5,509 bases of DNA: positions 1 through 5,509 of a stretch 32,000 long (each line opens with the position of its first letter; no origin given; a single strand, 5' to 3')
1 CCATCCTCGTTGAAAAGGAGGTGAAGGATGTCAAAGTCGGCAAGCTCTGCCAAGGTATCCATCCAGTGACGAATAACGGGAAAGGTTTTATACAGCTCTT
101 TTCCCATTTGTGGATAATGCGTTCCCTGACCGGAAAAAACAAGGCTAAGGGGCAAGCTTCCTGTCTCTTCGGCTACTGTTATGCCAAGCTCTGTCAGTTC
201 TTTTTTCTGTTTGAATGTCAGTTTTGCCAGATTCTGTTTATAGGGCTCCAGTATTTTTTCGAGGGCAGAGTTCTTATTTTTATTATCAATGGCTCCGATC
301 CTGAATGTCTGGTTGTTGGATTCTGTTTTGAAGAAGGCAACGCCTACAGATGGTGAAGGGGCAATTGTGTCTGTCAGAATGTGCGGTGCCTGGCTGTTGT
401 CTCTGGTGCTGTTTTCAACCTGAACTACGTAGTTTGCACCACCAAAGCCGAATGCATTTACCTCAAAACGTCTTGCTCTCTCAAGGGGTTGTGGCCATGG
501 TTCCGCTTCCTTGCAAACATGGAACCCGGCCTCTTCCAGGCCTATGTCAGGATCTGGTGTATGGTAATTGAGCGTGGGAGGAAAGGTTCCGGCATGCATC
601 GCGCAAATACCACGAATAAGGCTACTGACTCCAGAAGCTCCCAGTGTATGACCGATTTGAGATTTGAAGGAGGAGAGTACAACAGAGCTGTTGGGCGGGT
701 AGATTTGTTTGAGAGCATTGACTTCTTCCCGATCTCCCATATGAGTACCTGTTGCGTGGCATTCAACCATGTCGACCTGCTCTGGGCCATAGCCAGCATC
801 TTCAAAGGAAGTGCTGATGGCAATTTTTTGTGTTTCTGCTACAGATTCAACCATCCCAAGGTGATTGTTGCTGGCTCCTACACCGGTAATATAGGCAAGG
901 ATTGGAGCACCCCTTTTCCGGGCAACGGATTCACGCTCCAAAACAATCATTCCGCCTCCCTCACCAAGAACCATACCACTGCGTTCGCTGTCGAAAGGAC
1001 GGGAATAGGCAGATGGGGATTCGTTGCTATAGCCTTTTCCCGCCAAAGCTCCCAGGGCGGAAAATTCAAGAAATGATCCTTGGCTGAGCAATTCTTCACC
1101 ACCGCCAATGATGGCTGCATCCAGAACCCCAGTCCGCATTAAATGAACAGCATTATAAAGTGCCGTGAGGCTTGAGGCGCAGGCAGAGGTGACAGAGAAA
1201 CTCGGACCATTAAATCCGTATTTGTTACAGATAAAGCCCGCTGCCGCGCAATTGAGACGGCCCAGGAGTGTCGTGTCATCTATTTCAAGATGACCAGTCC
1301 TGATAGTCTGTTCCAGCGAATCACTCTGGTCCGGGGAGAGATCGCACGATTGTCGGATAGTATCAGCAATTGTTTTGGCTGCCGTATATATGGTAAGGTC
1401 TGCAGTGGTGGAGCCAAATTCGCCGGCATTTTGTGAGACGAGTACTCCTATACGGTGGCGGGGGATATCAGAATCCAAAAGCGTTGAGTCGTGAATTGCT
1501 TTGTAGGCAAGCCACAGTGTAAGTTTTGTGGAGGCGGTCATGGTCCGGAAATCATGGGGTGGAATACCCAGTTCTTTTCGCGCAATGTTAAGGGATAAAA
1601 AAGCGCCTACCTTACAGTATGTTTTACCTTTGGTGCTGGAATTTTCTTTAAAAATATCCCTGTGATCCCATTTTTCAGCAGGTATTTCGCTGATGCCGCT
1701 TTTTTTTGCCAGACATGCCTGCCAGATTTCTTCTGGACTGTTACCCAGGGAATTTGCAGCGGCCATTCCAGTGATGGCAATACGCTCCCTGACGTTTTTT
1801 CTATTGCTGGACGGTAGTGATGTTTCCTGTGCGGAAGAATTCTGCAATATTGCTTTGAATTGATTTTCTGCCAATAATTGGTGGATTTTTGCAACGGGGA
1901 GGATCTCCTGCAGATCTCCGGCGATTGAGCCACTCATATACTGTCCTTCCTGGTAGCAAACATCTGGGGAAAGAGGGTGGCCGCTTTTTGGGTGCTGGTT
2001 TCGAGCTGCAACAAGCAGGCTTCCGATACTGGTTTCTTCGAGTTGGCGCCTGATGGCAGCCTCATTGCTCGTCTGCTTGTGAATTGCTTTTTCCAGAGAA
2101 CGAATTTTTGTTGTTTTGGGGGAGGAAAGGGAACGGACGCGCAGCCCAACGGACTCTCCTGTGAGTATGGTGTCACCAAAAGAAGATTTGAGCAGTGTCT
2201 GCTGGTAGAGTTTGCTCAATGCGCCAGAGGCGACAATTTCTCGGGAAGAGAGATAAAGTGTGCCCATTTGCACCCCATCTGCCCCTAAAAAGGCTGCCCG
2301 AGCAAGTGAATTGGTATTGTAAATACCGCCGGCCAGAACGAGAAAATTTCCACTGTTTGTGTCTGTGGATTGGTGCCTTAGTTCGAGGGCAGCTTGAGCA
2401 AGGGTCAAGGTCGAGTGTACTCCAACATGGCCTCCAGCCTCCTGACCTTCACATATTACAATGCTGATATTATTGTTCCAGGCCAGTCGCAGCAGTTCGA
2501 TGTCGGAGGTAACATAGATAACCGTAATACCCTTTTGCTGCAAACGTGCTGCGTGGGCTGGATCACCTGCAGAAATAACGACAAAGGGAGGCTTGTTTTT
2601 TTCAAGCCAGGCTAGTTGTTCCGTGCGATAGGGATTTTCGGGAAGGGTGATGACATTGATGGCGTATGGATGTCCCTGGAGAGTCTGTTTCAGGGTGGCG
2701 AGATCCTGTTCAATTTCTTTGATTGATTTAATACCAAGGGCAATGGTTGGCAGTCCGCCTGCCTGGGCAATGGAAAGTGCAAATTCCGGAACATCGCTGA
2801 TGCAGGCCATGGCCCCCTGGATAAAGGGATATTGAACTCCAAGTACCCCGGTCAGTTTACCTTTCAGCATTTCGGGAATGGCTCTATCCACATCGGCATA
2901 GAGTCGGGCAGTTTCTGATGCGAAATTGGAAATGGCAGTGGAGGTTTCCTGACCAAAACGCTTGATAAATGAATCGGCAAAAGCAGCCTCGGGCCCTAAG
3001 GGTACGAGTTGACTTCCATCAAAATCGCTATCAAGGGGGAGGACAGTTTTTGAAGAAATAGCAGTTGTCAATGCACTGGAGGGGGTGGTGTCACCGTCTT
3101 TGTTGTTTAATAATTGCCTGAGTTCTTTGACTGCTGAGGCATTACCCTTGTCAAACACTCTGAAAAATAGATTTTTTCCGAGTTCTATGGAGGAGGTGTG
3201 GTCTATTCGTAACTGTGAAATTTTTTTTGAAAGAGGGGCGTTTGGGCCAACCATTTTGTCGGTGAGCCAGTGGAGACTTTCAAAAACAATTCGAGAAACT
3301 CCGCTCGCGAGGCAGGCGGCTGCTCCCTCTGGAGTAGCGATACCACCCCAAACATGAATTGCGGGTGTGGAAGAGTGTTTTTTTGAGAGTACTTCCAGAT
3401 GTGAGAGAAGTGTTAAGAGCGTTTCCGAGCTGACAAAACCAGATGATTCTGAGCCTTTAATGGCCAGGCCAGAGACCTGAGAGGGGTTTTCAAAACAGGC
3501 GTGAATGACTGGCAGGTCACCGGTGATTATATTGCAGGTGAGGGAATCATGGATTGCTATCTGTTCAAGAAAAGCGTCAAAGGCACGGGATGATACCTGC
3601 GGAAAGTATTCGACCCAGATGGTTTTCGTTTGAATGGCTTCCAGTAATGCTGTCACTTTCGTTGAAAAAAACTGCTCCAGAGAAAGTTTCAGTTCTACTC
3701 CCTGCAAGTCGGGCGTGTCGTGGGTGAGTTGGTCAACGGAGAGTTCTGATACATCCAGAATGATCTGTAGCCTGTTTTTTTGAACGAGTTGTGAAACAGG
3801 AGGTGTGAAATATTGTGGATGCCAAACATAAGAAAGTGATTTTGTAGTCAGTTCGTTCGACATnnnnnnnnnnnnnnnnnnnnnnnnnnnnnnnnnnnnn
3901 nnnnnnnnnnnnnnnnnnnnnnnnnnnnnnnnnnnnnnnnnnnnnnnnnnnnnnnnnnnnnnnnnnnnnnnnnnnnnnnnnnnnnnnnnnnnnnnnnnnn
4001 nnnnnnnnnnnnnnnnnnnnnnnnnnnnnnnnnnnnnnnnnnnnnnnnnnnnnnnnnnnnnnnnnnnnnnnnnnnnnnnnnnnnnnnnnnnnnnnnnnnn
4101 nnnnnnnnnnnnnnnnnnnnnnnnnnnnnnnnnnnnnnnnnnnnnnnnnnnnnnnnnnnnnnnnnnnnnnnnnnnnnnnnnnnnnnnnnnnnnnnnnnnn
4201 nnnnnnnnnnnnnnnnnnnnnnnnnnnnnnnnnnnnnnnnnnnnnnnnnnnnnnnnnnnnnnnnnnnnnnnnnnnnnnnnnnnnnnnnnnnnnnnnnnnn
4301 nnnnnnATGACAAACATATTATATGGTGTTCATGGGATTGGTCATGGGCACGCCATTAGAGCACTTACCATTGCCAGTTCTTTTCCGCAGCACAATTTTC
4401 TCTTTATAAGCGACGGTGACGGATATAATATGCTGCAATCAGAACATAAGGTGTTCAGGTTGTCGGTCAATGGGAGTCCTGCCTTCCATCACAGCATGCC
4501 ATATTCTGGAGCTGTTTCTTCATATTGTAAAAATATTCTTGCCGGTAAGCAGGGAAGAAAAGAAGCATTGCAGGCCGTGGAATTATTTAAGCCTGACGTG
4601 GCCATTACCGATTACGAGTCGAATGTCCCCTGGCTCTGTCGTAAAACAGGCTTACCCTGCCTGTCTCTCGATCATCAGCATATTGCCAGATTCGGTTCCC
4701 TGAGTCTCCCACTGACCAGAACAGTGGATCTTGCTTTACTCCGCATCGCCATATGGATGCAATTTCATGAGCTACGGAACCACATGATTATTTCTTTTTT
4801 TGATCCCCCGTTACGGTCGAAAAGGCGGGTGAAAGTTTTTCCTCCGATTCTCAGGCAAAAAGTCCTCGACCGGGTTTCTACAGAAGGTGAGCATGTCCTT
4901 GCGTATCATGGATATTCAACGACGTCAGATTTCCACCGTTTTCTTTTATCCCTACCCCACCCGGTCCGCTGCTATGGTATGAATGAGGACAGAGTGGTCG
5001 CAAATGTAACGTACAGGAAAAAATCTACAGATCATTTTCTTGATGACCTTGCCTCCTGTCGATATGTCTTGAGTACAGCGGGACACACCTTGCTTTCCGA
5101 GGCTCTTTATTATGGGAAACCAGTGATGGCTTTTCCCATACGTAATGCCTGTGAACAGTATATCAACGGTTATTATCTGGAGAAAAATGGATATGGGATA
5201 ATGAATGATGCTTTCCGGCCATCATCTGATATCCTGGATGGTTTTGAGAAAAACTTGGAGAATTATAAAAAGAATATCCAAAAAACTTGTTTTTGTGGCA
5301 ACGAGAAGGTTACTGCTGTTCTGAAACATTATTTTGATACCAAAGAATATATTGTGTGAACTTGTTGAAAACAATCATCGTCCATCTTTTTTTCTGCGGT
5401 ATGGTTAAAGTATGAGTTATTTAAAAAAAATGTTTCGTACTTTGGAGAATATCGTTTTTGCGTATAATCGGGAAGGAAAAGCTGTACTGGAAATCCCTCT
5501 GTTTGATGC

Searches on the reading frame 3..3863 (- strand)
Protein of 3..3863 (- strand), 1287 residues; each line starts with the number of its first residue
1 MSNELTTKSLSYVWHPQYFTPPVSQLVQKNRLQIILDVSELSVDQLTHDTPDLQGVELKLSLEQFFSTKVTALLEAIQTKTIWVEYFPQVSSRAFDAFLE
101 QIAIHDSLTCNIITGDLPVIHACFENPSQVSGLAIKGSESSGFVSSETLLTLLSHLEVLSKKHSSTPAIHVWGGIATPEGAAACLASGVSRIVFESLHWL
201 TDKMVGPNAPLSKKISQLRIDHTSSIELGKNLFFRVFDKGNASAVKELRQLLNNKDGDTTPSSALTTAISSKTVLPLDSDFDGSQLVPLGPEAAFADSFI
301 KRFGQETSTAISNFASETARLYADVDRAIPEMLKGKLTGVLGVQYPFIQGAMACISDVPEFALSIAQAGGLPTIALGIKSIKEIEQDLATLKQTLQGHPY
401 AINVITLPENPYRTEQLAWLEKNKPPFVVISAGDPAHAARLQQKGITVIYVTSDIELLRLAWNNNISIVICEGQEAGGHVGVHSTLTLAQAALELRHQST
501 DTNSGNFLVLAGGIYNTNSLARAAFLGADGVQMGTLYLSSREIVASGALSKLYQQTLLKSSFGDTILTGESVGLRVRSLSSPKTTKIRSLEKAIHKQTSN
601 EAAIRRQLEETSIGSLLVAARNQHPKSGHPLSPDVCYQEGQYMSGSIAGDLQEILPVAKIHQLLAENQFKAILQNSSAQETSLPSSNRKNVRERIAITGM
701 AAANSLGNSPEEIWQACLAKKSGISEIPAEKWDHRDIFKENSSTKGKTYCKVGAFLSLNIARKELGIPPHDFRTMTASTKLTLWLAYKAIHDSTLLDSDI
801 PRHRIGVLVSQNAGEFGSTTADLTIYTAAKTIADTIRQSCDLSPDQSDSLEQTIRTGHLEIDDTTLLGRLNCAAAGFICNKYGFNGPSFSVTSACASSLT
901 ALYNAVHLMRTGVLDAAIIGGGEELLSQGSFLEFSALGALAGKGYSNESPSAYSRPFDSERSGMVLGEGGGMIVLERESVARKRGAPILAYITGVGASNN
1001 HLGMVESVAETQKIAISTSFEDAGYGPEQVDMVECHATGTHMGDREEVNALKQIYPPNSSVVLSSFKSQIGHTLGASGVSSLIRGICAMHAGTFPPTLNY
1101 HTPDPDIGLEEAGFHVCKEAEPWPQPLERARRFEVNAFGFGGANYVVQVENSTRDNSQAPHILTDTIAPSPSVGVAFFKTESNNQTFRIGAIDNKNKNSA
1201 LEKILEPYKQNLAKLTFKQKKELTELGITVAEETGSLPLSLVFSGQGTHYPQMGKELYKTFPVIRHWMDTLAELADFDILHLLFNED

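Call 65: search_protein_families(library=pfam, proteins=[window:3-3863:-], max_evalue=0.1)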
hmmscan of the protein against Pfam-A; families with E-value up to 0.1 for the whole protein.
window:3-3863:- (1287 aa): 7 families
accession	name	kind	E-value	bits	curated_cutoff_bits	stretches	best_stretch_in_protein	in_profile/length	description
PF00109.32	ketoacyl-synt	-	2.6e-48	165.3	20.8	1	693-980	2-251/252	Beta-ketoacyl synthase, N-terminal domain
PF02801.28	Ketoacyl-synt_C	-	1.3e-28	99.9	20.8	1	990-1100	2-118/119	Beta-ketoacyl synthase, C-terminal domain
PF03060.21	NMO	-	9.3e-24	84.9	28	2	416-659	105-323/331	Nitronate monooxygenase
PF16197.11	KAsynt_C_assoc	-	6.3e-05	23.8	33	1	1103-1158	1-52/111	Ketoacyl-synthetase C-terminal extension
PF00108.29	Thiolase_N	-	0.00029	20.7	26.4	1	887-925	77-115/260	Thiolase, N-terminal domain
PF00698.26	Acyl_transf_1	-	0.011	15.7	32.7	1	1242-1287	3-52/319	Acyl transferase domain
PF08545.16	ACP_syn_III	-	0.019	15.3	24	0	889-925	1-37/80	3-Oxoacyl-[acyl-carrier-protein (ACP)] synthase III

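Call 67: find_homologous_proteins(query=window:3-3863:-, max_evalue=1e-20)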
Query window:3-3863:- (1287 aa): 169 proteins with E <= 1e-20 among 8000 candidates; the best 120 are listed.
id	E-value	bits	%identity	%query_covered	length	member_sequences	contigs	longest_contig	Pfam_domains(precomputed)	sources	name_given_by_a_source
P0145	0.0e+0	1532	73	73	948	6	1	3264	PF00109.33,PF03060.22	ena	-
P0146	0.0e+0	1284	48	100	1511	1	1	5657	PF00109.33,PF03060.22,PF02801.29,PF00698.27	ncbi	-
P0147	0.0e+0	1268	48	98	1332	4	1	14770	PF00109.33,PF03060.22,PF02801.29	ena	-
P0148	0.0e+0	1257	47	99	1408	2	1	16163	PF00109.33,PF03060.22,PF02801.29,PF00698.27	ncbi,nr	ncbi:MAG: beta-ketoacyl synthase N-terminal-like domain-containing protein, partial [Deltaproteobact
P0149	0.0e+0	1244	49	93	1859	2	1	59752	PF00109.33,PF00550.32,PF03060.22,PF02801.29,PF00698.27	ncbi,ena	-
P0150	0.0e+0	1239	46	100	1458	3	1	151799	PF00109.33,PF03060.22,PF02801.29,PF00698.27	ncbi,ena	-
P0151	0.0e+0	1235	48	95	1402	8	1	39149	PF00109.33,PF03060.22,PF02801.29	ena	-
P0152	0.0e+0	1235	52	85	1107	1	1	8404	PF00109.33,PF03060.22,PF02801.29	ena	-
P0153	0.0e+0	1224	47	99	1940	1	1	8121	PF00109.33,PF00550.32,PF03060.22,PF02801.29,PF00698.27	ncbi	ncbi:MAG: acyltransferase domain-containing protein, partial [Desulfobacterales bacterium]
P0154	0.0e+0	1215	46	99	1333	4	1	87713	PF00109.33,PF03060.22,PF02801.29,PF00698.27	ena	-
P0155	0.0e+0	1215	46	100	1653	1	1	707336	PF00109.33,PF03060.22,PF02801.29,PF00698.27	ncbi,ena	-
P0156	0.0e+0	1215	46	98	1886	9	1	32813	PF00109.33,PF00550.32,PF03060.22,PF02801.29,PF00698.27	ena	-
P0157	0.0e+0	1214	50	89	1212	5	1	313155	PF00109.33,PF03060.22,PF02801.29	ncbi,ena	-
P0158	0.0e+0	1205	49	91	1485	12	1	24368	PF00109.33,PF03060.22,PF02801.29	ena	-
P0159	0.0e+0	1204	46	100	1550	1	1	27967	PF00109.33,PF03060.22,PF02801.29,PF00698.27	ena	-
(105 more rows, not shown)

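Call 68: find_encoding_contigs(protein=P0149, flank=10000, max_places=1)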
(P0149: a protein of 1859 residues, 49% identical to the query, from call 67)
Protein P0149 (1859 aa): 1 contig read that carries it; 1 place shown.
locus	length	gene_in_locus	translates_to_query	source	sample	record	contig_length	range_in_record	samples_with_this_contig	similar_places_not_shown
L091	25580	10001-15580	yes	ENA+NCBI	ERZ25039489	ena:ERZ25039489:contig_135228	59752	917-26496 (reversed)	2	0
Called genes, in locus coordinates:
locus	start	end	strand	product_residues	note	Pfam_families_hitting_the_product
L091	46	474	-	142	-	-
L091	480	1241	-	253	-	PF00142:Fer4_NifH, PF01656:CbiA, PF02374:ArsA_ATPase, PF06564:CBP_BcsQ, PF09140:MipZ, PF10609:ParA, PF13614:AAA_31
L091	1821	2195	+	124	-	PF04355:BamE (weak)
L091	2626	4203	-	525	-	PF02321:OEP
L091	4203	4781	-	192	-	PF01797:Y1_Tnp (weak)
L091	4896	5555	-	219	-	PF02687:FtsX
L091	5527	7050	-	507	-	PF00005:ABC_tran, PF02463:SMC_N (faint), PF13304:AAA_21 (faint), PF12704:MacB_PCD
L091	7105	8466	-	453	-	PF25917:BSH_RND (weak), PF25885:HH_EMRA (weak), PF25876:HH_MFP_RND (weak), PF25954:Beta-barrel_RND_2, PF25990:Beta-barrel_YknX (weak)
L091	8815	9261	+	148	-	PF22381:Staph_reg_Sar_Rot, PF12802:MarR_2, PF25212:HVO_A0114 (weak), PF01047:MarR, PF13412:HTH_24 (weak), PF13463:HTH_27 (weak)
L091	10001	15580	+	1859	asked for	PF03060:NMO, PF00109:ketoacyl-synt, PF02801:Ketoacyl-synt_C, PF00698:Acyl_transf_1, PF00550:PP-binding (faint)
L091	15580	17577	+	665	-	PF08659:KR, PF00106:adh_short, PF13561:adh_short_C2, PF14765:PS-DH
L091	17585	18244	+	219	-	PF01648:ACPS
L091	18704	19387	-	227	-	PF04256:DUF434, PF18481:DUF5616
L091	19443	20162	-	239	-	PF10851:DUF2652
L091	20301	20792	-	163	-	PF10882:bPH_5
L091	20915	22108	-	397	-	PF00753:Lactamase_B (weak), PF19583:ODP, PF00258:Flavodoxin_1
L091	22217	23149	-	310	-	PF00226:DnaJ, PF01556:DnaJ_C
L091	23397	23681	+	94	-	PF26391:MamI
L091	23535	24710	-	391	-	PF08279:HTH_11, PF13412:HTH_24 (faint), PF03099:BPL_LplA_LipB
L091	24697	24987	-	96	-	-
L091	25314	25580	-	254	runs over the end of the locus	-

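Call 69: find_encoding_contigs(protein=P0157, flank=10000, max_places=1)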
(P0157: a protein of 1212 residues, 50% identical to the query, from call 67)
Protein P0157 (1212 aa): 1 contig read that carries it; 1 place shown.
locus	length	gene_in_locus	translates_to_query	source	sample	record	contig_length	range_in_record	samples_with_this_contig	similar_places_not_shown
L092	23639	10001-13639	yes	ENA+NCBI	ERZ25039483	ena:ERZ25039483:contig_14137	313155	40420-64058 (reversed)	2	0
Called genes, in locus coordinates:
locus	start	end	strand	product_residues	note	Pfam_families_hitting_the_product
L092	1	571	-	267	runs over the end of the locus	PF11769:DUF3313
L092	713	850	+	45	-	-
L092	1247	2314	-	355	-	PF00142:Fer4_NifH, PF01656:CbiA, PF02374:ArsA_ATPase (weak), PF06564:CBP_BcsQ, PF09140:MipZ, PF10609:ParA (weak), PF13614:AAA_31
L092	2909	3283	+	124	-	PF04355:BamE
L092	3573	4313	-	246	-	PF02321:OEP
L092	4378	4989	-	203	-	-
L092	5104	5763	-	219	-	PF02687:FtsX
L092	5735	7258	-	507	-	PF00005:ABC_tran, PF02463:SMC_N (faint), PF13304:AAA_21 (weak), PF12704:MacB_PCD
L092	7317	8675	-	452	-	PF25917:BSH_RND (weak), PF25876:HH_MFP_RND (weak), PF25954:Beta-barrel_RND_2, PF25990:Beta-barrel_YknX (weak)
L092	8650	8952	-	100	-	-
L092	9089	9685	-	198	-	-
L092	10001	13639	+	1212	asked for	PF03060:NMO, PF00109:ketoacyl-synt, PF02801:Ketoacyl-synt_C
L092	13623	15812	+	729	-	PF00698:Acyl_transf_1, PF00550:PP-binding (weak)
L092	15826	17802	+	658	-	PF08659:KR, PF00106:adh_short, PF13561:adh_short_C2, PF14765:PS-DH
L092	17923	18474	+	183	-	PF01648:ACPS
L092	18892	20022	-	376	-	PF12679:ABC2_membrane_2, PF12698:ABC2_membrane_3, PF01061:ABC2_membrane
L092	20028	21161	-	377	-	PF12679:ABC2_membrane_2, PF12698:ABC2_membrane_3, PF01061:ABC2_membrane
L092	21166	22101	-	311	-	PF00005:ABC_tran, PF13304:AAA_21 (weak), PF13732:DrrA1-3_C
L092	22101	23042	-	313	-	PF00005:ABC_tran, PF13304:AAA_21 (faint)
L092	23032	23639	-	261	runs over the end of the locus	PF25917:BSH_RND (weak), PF25973:BSH_CzcB (weak), PF25954:Beta-barrel_RND_2, PF25990:Beta-barrel_YknX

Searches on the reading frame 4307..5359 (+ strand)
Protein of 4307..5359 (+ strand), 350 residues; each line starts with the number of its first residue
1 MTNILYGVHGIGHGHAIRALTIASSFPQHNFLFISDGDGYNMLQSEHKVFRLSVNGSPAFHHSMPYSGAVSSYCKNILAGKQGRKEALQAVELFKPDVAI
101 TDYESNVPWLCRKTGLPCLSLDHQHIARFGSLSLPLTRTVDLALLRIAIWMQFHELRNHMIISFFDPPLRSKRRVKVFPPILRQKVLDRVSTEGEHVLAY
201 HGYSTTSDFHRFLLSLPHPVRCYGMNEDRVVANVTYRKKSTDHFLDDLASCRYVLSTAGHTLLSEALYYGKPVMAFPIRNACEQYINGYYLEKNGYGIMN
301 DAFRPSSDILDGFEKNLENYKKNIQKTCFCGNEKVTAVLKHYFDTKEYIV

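Call 6: search_protein_families(library=pfam, proteins=[window:4307-5359:+], max_evalue=0.001)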
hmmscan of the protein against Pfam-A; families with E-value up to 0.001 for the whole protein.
window:4307-5359:+ (350 aa): 2 families
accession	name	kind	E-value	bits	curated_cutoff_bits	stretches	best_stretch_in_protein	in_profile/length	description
PF13528.12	Glyco_trans_1_3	-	9.3e-59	199.6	25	1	3-313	2-317/322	Glycosyl transferase family 1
PF04101.22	Glyco_tran_28_C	-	0.00022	21.7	22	1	244-305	65-128/166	Glycosyltransferase family 28 C-terminal domain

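Call 52: search_protein_families(library=ncbifam, proteins=[window:4307-5359:+], max_evalue=0.001)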
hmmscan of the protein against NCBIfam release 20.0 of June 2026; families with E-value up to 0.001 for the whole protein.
window:4307-5359:+ (350 aa): 2 families
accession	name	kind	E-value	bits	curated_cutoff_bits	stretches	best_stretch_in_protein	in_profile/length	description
TIGR00661.1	MJ1255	subfamily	6.1e-36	124.3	195.9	1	4-311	2-310/321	MJ1255/VC2487 family glycosyltransferase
NF009102.0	PRK12446.1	equivalog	0.00021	20.3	339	1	245-341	247-348/352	undecaprenyldiphospho-muramoylpentapeptide beta-N-acetylglucosaminyltransferase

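Call 61: find_encoding_contigs(protein=window:4307-5359:+, flank=10000, max_places=2)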
Protein window:4307-5359:+ (350 aa): no gene with exactly this product is on record in the collection.
